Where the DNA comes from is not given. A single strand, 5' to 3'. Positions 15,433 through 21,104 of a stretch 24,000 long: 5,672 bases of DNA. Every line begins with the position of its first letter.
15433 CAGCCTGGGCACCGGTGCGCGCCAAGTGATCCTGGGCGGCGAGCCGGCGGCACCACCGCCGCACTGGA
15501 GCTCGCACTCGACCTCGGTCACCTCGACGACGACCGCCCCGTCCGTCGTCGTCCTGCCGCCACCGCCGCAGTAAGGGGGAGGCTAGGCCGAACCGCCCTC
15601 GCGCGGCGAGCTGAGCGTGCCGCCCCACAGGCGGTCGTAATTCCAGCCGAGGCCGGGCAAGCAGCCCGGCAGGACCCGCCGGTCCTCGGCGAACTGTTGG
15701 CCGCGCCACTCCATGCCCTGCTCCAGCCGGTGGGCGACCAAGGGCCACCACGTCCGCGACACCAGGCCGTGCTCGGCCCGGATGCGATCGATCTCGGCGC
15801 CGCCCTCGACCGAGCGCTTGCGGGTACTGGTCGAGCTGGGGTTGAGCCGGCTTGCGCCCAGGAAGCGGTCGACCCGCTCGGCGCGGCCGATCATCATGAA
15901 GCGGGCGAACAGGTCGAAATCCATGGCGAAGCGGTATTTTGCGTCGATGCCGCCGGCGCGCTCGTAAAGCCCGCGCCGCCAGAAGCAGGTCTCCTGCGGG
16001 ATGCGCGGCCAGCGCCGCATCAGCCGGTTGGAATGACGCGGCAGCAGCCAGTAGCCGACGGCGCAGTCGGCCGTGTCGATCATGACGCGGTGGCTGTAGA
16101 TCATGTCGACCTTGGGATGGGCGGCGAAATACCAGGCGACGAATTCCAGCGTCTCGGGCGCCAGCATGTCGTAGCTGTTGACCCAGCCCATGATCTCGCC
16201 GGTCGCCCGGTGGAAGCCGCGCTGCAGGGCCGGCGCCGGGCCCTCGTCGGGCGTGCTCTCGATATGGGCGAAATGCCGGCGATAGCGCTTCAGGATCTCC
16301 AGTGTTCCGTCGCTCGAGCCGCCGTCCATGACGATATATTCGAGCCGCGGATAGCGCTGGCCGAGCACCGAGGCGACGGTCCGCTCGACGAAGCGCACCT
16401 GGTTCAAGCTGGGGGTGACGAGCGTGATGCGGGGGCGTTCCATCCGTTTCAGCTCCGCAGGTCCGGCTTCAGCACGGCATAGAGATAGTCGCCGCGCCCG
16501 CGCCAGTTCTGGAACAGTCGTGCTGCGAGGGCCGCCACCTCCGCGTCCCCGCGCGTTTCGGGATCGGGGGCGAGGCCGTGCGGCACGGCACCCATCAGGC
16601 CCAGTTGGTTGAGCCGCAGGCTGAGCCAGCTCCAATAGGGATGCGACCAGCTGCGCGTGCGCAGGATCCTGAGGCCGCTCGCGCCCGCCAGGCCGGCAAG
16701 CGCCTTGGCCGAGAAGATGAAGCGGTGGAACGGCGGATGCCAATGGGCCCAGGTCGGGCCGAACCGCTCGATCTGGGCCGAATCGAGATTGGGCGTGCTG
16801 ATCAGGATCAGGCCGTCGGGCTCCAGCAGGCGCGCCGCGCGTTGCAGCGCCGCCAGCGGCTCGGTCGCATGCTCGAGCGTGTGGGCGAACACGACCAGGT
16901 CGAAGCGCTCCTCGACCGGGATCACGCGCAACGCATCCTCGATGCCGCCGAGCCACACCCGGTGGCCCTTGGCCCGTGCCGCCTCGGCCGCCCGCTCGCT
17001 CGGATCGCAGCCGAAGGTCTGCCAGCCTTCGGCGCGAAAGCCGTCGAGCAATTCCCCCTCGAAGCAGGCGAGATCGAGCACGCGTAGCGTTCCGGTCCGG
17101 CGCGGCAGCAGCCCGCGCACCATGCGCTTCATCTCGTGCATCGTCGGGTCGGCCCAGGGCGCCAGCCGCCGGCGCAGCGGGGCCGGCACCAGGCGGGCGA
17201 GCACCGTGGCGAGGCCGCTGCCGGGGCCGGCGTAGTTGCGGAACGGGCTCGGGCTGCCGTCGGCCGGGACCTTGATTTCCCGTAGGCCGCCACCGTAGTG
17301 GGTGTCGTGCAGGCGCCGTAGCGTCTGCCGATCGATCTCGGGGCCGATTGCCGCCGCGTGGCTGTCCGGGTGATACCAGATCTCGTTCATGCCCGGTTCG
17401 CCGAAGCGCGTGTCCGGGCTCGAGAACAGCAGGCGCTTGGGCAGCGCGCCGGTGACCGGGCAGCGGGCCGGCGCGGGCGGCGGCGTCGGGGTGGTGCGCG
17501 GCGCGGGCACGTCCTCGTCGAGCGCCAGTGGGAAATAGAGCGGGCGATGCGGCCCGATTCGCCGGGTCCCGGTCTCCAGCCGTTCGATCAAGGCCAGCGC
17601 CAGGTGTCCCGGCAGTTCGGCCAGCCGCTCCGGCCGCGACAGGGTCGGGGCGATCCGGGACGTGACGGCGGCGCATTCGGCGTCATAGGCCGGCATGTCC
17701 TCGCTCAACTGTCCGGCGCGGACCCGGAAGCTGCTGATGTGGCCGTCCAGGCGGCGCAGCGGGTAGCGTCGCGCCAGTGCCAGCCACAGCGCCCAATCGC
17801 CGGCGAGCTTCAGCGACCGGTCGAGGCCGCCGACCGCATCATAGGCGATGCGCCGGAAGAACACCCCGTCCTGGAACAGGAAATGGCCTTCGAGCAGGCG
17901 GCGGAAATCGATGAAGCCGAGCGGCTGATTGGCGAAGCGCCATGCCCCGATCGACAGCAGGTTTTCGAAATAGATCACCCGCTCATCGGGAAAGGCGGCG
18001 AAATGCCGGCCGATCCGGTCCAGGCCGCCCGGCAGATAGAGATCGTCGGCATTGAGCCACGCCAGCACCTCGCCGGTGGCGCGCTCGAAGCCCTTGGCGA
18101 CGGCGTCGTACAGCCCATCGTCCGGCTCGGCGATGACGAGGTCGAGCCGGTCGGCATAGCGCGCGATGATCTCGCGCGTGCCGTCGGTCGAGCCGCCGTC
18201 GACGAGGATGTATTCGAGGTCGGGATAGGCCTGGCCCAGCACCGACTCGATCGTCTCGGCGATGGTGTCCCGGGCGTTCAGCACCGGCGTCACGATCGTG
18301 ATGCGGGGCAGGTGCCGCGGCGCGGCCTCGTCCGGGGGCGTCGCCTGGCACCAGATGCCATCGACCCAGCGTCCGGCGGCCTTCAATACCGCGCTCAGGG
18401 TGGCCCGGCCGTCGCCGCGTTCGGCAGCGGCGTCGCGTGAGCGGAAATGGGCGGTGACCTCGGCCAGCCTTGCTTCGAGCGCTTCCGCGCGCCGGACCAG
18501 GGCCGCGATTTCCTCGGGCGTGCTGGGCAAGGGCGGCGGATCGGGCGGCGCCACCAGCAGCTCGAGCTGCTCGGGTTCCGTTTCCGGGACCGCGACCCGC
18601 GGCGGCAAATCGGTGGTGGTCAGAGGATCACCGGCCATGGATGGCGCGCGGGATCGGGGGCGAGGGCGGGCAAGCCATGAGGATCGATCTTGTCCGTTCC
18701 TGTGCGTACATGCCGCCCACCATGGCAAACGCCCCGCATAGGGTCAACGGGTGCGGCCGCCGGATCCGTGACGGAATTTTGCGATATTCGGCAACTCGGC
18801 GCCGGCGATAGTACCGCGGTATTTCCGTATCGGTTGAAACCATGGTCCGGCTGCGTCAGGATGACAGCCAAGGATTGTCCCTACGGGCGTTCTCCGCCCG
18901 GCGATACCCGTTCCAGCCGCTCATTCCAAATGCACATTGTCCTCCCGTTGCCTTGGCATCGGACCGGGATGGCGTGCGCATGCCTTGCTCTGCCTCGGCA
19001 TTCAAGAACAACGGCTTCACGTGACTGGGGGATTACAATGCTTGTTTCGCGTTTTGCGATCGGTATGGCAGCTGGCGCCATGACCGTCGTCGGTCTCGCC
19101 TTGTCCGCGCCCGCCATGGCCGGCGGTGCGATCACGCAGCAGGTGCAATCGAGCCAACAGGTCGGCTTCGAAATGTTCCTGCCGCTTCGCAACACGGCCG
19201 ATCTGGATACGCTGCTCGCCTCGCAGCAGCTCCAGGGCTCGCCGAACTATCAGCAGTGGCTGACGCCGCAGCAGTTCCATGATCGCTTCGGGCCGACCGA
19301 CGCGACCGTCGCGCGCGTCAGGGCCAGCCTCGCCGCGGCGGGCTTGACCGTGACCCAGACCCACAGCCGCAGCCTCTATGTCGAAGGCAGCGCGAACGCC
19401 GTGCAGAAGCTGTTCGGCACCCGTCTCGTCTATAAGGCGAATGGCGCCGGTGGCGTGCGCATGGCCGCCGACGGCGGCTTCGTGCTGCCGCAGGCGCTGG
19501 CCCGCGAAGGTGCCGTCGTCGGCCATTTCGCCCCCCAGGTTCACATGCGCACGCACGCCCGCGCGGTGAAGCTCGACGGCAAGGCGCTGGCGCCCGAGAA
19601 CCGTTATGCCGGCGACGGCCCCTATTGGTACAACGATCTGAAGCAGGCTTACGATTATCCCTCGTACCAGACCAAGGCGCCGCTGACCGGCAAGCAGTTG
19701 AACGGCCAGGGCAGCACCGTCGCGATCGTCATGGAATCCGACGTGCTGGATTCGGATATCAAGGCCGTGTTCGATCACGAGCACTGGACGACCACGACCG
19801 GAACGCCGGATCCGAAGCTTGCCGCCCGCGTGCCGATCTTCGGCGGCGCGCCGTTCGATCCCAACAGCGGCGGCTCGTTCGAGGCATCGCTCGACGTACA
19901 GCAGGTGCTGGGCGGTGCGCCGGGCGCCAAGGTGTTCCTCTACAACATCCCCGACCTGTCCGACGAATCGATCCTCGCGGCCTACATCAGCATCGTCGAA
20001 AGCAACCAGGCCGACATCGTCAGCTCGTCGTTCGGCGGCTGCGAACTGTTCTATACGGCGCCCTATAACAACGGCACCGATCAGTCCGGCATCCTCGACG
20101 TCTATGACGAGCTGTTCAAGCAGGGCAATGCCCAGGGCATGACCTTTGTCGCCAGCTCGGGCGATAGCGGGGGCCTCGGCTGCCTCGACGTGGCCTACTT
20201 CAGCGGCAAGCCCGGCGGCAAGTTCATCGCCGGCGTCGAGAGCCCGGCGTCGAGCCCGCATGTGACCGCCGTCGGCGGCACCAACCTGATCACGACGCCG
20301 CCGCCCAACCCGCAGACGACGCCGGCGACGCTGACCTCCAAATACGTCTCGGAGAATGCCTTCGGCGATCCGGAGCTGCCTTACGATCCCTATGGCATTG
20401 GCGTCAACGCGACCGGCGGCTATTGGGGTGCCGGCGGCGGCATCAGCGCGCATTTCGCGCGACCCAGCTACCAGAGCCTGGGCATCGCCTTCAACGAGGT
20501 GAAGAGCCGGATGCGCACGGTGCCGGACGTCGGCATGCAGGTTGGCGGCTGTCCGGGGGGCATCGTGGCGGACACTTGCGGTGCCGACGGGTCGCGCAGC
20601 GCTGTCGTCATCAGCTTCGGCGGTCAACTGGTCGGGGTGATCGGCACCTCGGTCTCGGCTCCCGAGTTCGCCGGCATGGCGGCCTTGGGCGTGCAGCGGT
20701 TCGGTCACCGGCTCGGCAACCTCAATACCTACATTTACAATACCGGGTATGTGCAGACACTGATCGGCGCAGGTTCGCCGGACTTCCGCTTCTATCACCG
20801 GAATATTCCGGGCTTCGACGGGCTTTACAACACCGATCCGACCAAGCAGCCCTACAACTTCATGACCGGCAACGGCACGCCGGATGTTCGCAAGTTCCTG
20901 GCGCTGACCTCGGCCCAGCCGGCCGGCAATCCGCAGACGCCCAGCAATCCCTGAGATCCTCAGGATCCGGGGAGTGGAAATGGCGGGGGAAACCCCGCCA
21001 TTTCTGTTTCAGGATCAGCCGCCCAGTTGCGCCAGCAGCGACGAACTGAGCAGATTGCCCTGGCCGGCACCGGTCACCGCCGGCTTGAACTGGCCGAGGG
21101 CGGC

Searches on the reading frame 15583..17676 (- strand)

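Call 7: search_protein_families(library=pfam, proteins=[window:15583-17676:-], max_evalue=0.001)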
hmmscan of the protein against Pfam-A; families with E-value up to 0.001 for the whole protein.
window:15583-17676:- (697 aa): 3 families
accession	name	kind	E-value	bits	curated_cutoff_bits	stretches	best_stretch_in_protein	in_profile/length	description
PF00535.33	Glycos_transf_2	-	8.5e-18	65.3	23.3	1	419-527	2-113/168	Glycosyl transferase family 2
PF13641.12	Glyco_tranf_2_3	-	1.4e-09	38.7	27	1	415-596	1-195/230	Glycosyltransferase like family 2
PF10111.15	Glyco_tranf_2_2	-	1.6e-05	25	27.3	1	428-512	13-101/276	Glycosyltransferase like family 2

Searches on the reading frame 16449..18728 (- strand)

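Call 7: search_protein_families(library=pfam, proteins=[window:16449-18728:-], max_evalue=0.001)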
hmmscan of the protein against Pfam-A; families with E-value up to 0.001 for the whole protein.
window:16449-18728:- (759 aa): 9 families
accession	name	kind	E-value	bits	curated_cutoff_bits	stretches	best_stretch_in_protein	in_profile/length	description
PF13489.12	Methyltransf_23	-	7.7e-25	88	27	1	532-689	8-162/164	Methyltransferase domain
PF00535.33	Glycos_transf_2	-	9e-24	84.7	23.3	1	144-244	1-104/168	Glycosyl transferase family 2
PF08241.18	Methyltransf_11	-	6e-13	49.7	21.2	1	551-643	1-95/95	Methyltransferase domain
PF08242.18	Methyltransf_12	-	9.4e-11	42.7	30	1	551-641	1-98/98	Methyltransferase domain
PF13649.12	Methyltransf_25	-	2.6e-10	41.3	27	1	550-639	1-97/97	Methyltransferase domain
PF13847.12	Methyltransf_31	-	9.7e-09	35.5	27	1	548-654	5-120/145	Methyltransferase domain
PF07021.18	MetW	-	3.9e-06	27.1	21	1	549-636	16-103/193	Methionine biosynthesis protein MetW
PF10111.15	Glyco_tranf_2_2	-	5.1e-06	26.6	27.3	1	144-235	1-98/276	Glycosyltransferase like family 2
PF13641.12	Glyco_tranf_2_3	-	7.6e-06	26.5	27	1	141-321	1-197/230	Glycosyltransferase like family 2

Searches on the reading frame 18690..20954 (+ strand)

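Call 7: search_protein_families(library=pfam, proteins=[window:18690-20954:+], max_evalue=0.001)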
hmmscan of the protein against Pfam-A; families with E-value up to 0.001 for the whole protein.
window:18690-20954:+ (754 aa): 2 families
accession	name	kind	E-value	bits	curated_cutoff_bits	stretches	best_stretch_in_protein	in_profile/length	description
PF09286.16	Pro-kuma_activ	-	1e-21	78.1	23.5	1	150-272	7-132/143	Pro-kumamolisin, activation domain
PF00082.27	Peptidase_S8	-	2.8e-13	50.2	21.8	1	400-672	73-258/288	Subtilase family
